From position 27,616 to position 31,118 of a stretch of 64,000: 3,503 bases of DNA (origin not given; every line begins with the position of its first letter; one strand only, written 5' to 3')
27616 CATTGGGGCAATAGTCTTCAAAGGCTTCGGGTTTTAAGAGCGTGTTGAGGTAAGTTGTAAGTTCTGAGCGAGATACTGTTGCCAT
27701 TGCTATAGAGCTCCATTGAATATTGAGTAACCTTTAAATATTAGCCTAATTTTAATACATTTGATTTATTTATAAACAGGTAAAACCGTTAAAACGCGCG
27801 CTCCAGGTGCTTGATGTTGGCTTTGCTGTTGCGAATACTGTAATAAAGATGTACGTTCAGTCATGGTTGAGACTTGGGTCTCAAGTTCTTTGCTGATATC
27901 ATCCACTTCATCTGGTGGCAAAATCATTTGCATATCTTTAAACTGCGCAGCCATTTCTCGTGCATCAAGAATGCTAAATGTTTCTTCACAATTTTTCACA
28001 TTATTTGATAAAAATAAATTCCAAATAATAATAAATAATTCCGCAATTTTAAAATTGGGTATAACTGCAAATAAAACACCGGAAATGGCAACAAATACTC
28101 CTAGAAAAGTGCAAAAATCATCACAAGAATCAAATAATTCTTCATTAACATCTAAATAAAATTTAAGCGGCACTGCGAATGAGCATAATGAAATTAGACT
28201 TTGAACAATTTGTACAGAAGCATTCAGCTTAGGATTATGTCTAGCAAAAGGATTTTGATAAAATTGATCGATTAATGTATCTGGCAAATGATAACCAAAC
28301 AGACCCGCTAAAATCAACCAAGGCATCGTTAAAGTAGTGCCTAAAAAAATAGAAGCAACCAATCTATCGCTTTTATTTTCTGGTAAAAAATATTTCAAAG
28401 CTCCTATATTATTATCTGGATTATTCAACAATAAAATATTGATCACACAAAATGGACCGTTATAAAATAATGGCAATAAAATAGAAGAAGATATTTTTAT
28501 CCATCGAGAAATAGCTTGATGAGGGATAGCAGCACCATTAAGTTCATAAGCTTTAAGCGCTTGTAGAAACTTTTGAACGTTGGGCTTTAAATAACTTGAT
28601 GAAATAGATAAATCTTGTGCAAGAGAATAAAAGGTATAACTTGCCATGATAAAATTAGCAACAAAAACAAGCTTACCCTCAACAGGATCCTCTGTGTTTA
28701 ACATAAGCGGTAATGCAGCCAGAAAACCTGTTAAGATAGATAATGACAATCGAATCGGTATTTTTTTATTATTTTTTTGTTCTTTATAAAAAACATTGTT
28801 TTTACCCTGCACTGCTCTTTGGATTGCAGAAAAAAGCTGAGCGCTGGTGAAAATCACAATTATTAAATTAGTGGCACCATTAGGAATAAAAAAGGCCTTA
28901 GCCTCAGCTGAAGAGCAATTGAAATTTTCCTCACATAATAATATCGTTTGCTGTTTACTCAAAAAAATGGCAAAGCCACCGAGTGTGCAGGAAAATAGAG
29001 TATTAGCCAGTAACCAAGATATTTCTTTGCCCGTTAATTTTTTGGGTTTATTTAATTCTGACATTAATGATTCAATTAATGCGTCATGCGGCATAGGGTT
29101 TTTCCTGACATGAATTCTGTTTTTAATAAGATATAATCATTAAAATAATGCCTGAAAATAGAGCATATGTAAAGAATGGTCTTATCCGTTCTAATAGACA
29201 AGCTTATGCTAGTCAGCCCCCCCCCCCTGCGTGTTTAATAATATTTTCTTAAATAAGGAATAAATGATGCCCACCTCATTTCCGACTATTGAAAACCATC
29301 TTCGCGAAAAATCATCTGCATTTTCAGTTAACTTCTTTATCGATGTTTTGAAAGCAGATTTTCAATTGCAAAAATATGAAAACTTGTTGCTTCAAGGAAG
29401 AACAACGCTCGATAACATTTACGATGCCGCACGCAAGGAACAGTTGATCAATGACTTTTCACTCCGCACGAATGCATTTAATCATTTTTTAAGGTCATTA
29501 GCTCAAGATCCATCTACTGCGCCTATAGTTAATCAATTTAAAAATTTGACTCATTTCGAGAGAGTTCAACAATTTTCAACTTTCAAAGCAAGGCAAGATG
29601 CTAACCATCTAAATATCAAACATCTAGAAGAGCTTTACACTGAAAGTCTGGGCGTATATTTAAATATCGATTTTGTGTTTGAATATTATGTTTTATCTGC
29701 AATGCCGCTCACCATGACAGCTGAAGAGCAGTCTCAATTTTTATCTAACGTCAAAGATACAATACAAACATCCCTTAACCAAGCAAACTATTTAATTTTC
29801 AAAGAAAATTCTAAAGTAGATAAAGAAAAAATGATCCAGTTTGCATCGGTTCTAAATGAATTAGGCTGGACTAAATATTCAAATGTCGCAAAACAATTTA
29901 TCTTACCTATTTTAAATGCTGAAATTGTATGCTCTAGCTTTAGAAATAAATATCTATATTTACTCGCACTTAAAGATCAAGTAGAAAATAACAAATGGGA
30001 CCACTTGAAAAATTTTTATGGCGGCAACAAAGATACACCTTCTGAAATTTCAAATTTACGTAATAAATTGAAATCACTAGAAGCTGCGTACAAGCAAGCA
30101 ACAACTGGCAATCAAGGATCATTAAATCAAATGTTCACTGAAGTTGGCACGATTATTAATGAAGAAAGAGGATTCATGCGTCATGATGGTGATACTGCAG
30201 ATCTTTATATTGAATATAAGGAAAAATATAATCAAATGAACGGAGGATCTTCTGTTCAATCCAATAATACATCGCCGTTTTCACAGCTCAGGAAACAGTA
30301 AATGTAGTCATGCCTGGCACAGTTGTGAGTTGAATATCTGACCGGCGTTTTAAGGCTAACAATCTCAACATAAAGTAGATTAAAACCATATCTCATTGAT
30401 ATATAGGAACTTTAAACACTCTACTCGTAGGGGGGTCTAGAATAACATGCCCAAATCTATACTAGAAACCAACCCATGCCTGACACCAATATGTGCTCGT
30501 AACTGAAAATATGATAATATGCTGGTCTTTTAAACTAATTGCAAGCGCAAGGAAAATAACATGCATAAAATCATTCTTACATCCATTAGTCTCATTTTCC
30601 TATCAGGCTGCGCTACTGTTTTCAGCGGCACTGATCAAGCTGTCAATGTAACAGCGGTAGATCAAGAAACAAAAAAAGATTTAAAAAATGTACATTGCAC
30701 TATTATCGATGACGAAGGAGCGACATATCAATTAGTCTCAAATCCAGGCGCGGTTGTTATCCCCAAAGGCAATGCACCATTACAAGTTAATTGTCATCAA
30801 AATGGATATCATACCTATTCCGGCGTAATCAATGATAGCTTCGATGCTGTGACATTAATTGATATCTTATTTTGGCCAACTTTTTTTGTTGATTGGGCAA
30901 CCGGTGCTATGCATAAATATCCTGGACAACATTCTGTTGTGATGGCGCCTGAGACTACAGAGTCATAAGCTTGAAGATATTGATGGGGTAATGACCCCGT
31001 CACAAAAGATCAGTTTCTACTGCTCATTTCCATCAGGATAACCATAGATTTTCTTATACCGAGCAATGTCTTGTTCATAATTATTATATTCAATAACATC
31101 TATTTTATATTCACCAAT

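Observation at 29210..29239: C11 homopolymer inside a promoter-like spacer between two divergent orphan genes: candidate phase-variation switch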

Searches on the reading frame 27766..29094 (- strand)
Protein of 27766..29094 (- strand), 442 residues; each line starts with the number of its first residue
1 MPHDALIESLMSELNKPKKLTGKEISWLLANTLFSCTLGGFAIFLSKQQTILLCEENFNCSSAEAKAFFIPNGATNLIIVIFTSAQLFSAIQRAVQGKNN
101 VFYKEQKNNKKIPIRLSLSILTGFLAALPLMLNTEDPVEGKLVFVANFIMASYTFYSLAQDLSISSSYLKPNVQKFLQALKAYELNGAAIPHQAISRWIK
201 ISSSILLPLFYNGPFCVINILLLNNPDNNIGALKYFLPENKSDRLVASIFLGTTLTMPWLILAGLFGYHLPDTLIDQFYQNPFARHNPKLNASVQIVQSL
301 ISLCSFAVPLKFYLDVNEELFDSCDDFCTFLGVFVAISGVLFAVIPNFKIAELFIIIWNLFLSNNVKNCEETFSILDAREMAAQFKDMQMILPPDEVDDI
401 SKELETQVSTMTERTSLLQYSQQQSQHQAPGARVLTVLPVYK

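Call 5: search_protein_families(library=pfam, proteins=[window:27766-29094:-], max_evalue=0.01)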
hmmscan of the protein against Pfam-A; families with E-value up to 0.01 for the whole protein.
window:27766-29094:- (442 aa): 0 families

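Call 6: search_protein_families(library=ncbifam, proteins=[window:27766-29094:-], max_evalue=0.01)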
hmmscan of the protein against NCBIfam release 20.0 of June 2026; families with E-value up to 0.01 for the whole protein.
window:27766-29094:- (442 aa): 0 families

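Call 12: find_homologous_proteins(query=window:27766-29094:-)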
Query window:27766-29094:- (442 aa): 3 proteins with E <= 0.001 among 8000 candidates.
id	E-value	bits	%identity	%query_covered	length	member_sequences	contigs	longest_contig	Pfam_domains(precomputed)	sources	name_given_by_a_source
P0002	8.8e-179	613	65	95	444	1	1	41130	-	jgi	jgi:hypothetical protein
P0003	1.1e-176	606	62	100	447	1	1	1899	-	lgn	-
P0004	2.1e-172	592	61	96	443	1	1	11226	-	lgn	-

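Call 13: find_encoding_contigs(protein=P0002, flank=10000)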
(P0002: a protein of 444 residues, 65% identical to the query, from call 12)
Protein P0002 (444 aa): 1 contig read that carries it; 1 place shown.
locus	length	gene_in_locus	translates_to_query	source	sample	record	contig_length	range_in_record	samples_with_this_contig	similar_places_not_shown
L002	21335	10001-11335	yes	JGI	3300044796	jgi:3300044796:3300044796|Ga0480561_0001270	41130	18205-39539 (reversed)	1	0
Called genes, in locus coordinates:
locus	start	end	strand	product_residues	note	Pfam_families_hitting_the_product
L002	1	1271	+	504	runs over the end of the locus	PF08529:NusA_N, PF13184:KH_NusA_1st, PF26594:KH_NusA_2nd, PF14520:HHH_5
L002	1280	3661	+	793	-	PF08364:IF2_assoc, PF04760:IF2_N, PF00009:GTP_EFTU, PF01926:MMR_HSR1, PF22042:EF-G_D2, PF11987:IF-2, PF03144:GTP_EFTU_D2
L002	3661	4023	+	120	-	PF02033:RBFA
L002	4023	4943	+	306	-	PF01509:TruB_N, PF16198:TruB_C_2, PF09157:TruB-C_2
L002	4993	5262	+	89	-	PF00312:Ribosomal_S15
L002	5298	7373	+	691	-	PF01138:RNase_PH, PF03725:RNase_PH_C, PF03726:PNPase, PF01138:RNase_PH, PF00013:KH_1, PF00575:S1, PF23459:S1_RRP5 (weak)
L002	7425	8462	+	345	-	PF13302:Acetyltransf_3, PF00583:Acetyltransf_1, PF04229:GrpB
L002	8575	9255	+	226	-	PF00196:GerE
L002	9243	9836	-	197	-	PF01810:LysE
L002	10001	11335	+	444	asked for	-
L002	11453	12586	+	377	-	-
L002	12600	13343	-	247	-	PF00797:Acetyltransf_2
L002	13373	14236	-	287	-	PF01510:Amidase_2, PF01471:PG_binding_1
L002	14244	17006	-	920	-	PF00133:tRNA-synt_1, PF09334:tRNA-synt_1g (weak), PF13603:tRNA-synt_1_2 (weak), PF08264:Anticodon_1, PF10458:Val_tRNA-synt_C (weak)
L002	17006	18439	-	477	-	PF02789:Peptidase_M17_N, PF00883:Peptidase_M17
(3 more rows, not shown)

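Call 14: find_encoding_contigs(protein=P0003, flank=10000)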
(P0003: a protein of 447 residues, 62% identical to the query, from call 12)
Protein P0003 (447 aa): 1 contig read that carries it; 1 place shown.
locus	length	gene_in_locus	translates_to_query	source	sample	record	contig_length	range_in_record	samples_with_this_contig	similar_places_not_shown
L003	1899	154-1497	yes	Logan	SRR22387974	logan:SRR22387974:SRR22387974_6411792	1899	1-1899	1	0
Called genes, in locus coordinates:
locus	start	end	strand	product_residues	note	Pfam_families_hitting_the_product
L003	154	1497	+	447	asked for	-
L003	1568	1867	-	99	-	-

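Call 15: find_encoding_contigs(protein=P0004, flank=10000)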
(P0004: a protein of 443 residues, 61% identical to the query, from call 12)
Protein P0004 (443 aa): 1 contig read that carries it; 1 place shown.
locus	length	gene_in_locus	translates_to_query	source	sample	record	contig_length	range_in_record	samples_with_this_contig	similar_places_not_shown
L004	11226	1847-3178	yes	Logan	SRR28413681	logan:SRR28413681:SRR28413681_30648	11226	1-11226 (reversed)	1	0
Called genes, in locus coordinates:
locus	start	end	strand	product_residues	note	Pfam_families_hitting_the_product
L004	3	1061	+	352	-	?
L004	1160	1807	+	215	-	-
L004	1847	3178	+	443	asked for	-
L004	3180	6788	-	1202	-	PF18076:FGAR-AT_N, PF18072:FGAR-AT_linker, PF02769:AIRS_C, PF22689:FGAR-AT_PurM_N-like, PF02769:AIRS_C (weak), PF13507:GATase_5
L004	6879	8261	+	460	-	PF00206:Lyase_1, PF10415:FumaraseC_C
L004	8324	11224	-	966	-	?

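Call 38: search_protein_families(library=padloc, proteins=[window:27766-29094:-], max_evalue=0.1)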
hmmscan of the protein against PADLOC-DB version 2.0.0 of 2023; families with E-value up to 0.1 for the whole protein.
window:27766-29094:- (442 aa): 0 families

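Call 39: search_protein_families(library=phrogs, proteins=[window:27766-29094:-], max_evalue=0.1)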
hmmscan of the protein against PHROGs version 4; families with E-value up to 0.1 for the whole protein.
window:27766-29094:- (442 aa): 0 families

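Call 44: find_related_loci(query=A2, collection=metagenome_contigs, flank=3000)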
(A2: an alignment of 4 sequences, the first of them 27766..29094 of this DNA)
Query A2 (442 aa) in metagenome_contigs; peptide patterns used: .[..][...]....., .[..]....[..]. (x = any residue, [..] = any of these).
410 stretches matched a pattern, but none encodes a relative of the query by tblastn (E <= 1e-3).

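Call 58: predict_structure(alignment_id=A2)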
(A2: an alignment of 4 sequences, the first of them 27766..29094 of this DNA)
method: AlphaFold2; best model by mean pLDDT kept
length: 442 residues; sequences in the alignment: 4
mean_pLDDT: 32.6   pTM: 0.23
mean pLDDT of the five models: 32.6, 31.4, 29.8, 29.7, 29.3
residues with pLDDT >= 90: 0; 70-90: 0; 50-70: 0; < 50: 442
segments of 3 or more residues with pLDDT < 50: 1-442
pLDDT, mean of each block of 10 residues (from residue 1): 32 35 34 31 32 35 32 28 33 33 31 32 33 32 35 37 35 42 39 37 36 30 28 34 35 37 33 32 30 29 31 34 34 33 32 34 31 30 29 33 31 30 26 27 28
secondary structure, 60 per line:
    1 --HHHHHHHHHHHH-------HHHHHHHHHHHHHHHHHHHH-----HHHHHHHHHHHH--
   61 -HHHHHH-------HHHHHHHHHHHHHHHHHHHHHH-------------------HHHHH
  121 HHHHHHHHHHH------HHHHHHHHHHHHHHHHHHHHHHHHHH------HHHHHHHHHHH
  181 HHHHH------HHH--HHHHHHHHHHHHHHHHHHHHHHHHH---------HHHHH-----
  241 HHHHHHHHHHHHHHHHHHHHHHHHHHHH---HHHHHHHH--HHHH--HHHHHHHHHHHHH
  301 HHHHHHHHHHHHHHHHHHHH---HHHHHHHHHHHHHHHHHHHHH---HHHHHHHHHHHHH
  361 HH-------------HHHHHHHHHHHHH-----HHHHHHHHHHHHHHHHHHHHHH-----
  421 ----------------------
elements in order: H3-14 H22-41 H47-58 H62-67 H75-96 H116-131 H138-163 H170-185 H197-221 H231-235 H241-268 H272-279 H282-285 H288-320 H324-344 H348-362 H376-388 H394-415

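Call 87: search_dna_similar(query=window:27766-29094:-, collection=plasmids, mode=protein, max_evalue=0.001, max_rows=10)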
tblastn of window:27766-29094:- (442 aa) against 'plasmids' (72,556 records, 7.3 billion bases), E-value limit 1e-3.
No match.

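Call 91: find_related_loci(query=A2, collection=viral_contigs, flank=3000)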
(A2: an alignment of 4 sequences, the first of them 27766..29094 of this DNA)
Query A2 (442 aa) in viral_contigs; peptide patterns used: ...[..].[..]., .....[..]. (x = any residue, [..] = any of these).
302 stretches matched a pattern, but none encodes a relative of the query by tblastn (E <= 1e-3).

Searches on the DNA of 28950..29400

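Call 28: search_rna_families(source=window, start=28950, end=29400, threshold=evalue, max_evalue=10)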
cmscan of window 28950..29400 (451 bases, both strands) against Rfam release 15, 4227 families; matches with E-value up to 10: 10.
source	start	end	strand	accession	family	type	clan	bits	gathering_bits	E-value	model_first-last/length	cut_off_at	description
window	29003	29076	+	RF02190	ST7-OT4_4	Gene; lncRNA;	-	24.2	70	3.5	136-211/211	no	ST7 overlapping transcript 4 conserved region 4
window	29359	29397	-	RF02080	STnc170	Gene; sRNA;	-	20.8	80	0.011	1-333/333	no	Salmonella enterica sRNA STnc170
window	29312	29398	-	RF01588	snoR13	Gene; snRNA; snoRNA; CD-box;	-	19.4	60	2.9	1-105/105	no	small nucleolar RNA snoR13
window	29318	29362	-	RF01871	MALAT1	Gene; lncRNA;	-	17.4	70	9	46-95/95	no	Metastasis associated lung adenocarcinoma transcript 1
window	29021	29100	+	RF04278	MIR4372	Gene; miRNA;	CL00145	17.2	100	3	23-101/123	no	MIR4372 microRNA precursor family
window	29069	29138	-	RF01348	CRISPR-DR38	Gene; CRISPR;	-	15.8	44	6.3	1-35/35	no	CRISPR RNA direct repeat element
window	29320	29400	-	RF04329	snoMe18S-C1367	Gene; snRNA; snoRNA; CD-box;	-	13.5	101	9.7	22-110/110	5'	Drosophila C/D box small nucleolar RNA snoMe18S-C1367 family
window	29283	29400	+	RF02581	tsr32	Gene; sRNA;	-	12.7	98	9.1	1-125/151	3'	S. aureus tsr32 small RNA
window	29079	29154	-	RF01500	Afu_198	Gene; snRNA; snoRNA; CD-box;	-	11.9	40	7.3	1-149/149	no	A. fumigatus snoRNA Afu_198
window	29388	29400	+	RF00180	REN-SRE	Cis-reg;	-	10.6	41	8.4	2-14/37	3'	Renin stability regulatory element (REN-SRE)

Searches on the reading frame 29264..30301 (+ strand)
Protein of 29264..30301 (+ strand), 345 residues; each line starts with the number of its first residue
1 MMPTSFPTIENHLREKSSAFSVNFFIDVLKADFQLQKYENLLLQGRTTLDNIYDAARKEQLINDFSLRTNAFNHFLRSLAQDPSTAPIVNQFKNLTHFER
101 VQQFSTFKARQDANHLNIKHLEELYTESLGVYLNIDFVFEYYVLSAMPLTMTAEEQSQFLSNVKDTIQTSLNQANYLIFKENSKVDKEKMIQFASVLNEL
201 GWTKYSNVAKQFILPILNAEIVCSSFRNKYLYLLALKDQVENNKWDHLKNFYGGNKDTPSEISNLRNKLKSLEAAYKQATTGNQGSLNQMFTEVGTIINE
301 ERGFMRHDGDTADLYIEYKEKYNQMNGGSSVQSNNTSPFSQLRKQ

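Call 5: search_protein_families(library=pfam, proteins=[window:29264-30301:+], max_evalue=0.01)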
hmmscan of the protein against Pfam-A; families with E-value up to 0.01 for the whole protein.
window:29264-30301:+ (345 aa): 0 families

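Call 6: search_protein_families(library=ncbifam, proteins=[window:29264-30301:+], max_evalue=0.01)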
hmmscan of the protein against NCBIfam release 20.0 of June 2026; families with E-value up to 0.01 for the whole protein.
window:29264-30301:+ (345 aa): 0 families

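Call 8: find_homologous_proteins(query=window:29264-30301:+)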
Query window:29264-30301:+ (345 aa): 1 proteins with E <= 0.001 among 902 candidates.
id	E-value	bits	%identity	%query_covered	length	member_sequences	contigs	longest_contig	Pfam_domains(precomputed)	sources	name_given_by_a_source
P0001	4.7e-223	757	100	100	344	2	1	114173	-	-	-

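Call 9: find_encoding_contigs(protein=P0001, flank=10000, max_places=10)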
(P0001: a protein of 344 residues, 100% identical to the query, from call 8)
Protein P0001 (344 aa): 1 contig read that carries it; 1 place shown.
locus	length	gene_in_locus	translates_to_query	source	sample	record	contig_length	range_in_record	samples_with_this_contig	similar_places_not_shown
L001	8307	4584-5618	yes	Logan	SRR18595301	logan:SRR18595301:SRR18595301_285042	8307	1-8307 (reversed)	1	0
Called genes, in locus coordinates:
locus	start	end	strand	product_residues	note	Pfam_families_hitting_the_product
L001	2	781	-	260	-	?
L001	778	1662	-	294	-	PF01510:Amidase_2, PF01471:PG_binding_1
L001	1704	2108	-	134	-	-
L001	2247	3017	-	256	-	PF01784:DUF34_NIF3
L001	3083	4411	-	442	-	-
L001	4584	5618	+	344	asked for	-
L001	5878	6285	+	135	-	-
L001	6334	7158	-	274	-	PF11185:DUF2971 (weak)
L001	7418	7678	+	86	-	PF04014:MazE_antitoxin (weak)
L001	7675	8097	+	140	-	PF01850:PIN (weak), PF10130:PIN_2 (faint), PF13470:PIN_3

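Call 38: search_protein_families(library=padloc, proteins=[window:29264-30301:+], max_evalue=0.1)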
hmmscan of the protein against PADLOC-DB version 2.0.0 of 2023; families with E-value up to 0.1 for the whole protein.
window:29264-30301:+ (345 aa): 0 families

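Call 39: search_protein_families(library=phrogs, proteins=[window:29264-30301:+], max_evalue=0.1)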
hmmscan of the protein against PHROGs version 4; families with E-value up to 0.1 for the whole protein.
window:29264-30301:+ (345 aa): 0 families

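Call 45: search_protein_representatives(protein=window:29264-30301:+)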
Query: 345 residues. Proteins with E-value up to 0.001 (for the whole library): 3; up to 1e-10: 2; up to 1e-30: 1. The best 3 are listed.
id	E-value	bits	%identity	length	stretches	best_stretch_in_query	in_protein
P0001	1.5e-223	757.0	100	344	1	2-345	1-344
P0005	1.8e-11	60.4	23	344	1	6-336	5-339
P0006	8.9e-06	41.7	25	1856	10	143-204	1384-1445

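Call 46: find_encoding_contigs(protein=P0005, flank=6000)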
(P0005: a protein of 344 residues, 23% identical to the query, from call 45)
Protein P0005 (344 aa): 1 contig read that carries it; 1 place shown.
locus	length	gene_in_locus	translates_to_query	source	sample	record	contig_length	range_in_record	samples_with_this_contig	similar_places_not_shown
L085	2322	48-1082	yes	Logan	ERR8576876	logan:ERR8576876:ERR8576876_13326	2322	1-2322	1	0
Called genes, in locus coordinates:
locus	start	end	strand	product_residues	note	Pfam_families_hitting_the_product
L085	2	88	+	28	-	?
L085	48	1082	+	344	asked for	-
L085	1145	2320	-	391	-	?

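Call 59: predict_structure(alignment_id=A3)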
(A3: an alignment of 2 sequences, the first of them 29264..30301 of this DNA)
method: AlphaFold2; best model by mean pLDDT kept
length: 345 residues; sequences in the alignment: 2
mean_pLDDT: 38.8   pTM: 0.24
mean pLDDT of the five models: 38.8, 38.7, 37.4, 37.0, 36.7
residues with pLDDT >= 90: 0; 70-90: 1; 50-70: 45; < 50: 299
segments of 3 or more residues with pLDDT < 50: 1-6, 16-29, 31-34, 53-263, 282-284, 286-288, 297-345
pLDDT, mean of each block of 10 residues (from residue 1): 43 51 45 50 55 43 35 42 43 37 35 35 31 29 33 43 43 29 31 33 28 28 36 40 40 38 51 52 49 47 32 36 34 28 28
secondary structure, 60 per line:
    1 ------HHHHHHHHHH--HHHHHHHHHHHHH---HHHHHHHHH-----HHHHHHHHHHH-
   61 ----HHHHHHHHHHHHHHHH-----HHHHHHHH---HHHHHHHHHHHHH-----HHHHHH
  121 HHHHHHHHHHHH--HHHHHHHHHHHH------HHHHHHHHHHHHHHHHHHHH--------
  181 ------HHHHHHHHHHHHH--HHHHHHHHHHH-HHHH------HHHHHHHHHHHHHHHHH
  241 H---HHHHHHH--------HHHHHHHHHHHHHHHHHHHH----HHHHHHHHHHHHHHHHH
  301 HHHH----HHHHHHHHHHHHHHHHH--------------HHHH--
elements in order: H7-16 H19-31 H35-43 H49-59 H65-80 H86-93 H97-109 H115-132 H135-146 H153-172 H187-199 H202-212 H214-217 H224-241 H245-251 H260-279 H284-304 H309-325 H340-343

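Call 62: find_homologous_proteins(query=P0005)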
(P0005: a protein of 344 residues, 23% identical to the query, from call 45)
Query P0005 (344 aa): 1 proteins with E <= 0.001 among 1499 candidates.
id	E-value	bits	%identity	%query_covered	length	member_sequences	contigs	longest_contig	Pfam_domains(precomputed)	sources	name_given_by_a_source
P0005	2.0e-227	772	100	100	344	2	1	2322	-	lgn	-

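Call 86: search_dna_similar(query=window:29264-30301:+, collection=plasmids, mode=protein, max_evalue=0.001, max_rows=10)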
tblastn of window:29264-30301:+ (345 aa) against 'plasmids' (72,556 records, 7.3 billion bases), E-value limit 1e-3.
No match.

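Call 92: find_related_loci(query=A3, collection=viral_contigs, flank=3000)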
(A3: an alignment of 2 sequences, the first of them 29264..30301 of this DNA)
Query A3 (345 aa) in viral_contigs; peptide patterns used: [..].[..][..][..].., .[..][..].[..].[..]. (x = any residue, [..] = any of these).
131 stretches matched a pattern, but none encodes a relative of the query by tblastn (E <= 1e-3).

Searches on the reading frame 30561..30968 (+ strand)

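Call 5: search_protein_families(library=pfam, proteins=[window:30561-30968:+], max_evalue=0.01)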
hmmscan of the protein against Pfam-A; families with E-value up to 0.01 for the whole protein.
window:30561-30968:+ (135 aa): 0 families

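Call 6: search_protein_families(library=ncbifam, proteins=[window:30561-30968:+], max_evalue=0.01)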
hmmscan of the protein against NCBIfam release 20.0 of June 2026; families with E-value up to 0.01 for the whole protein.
window:30561-30968:+ (135 aa): 0 families

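Call 38: search_protein_families(library=padloc, proteins=[window:30561-30968:+], max_evalue=0.1)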
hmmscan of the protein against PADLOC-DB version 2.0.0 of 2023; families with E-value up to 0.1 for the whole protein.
window:30561-30968:+ (135 aa): 0 families

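Call 39: search_protein_families(library=phrogs, proteins=[window:30561-30968:+], max_evalue=0.1)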
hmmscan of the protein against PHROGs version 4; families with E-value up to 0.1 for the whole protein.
window:30561-30968:+ (135 aa): 5 families
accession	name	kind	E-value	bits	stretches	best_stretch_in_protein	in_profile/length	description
phrog_6823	-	unknown function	8.1e-05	23.8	1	2-98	2-97/139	-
phrog_1119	-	moron, auxiliary metabolic gene and host takeover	0.034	15.6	1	1-39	1-37/78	Cor superinfection exclusion protein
phrog_13472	-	unknown function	0.04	15.1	1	1-37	1-35/113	-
phrog_32913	-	unknown function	0.044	15.1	0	45-61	73-89/111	-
phrog_6243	-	DNA, RNA and nucleotide metabolism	0.077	13.7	0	29-61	88-120/166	single strand DNA binding protein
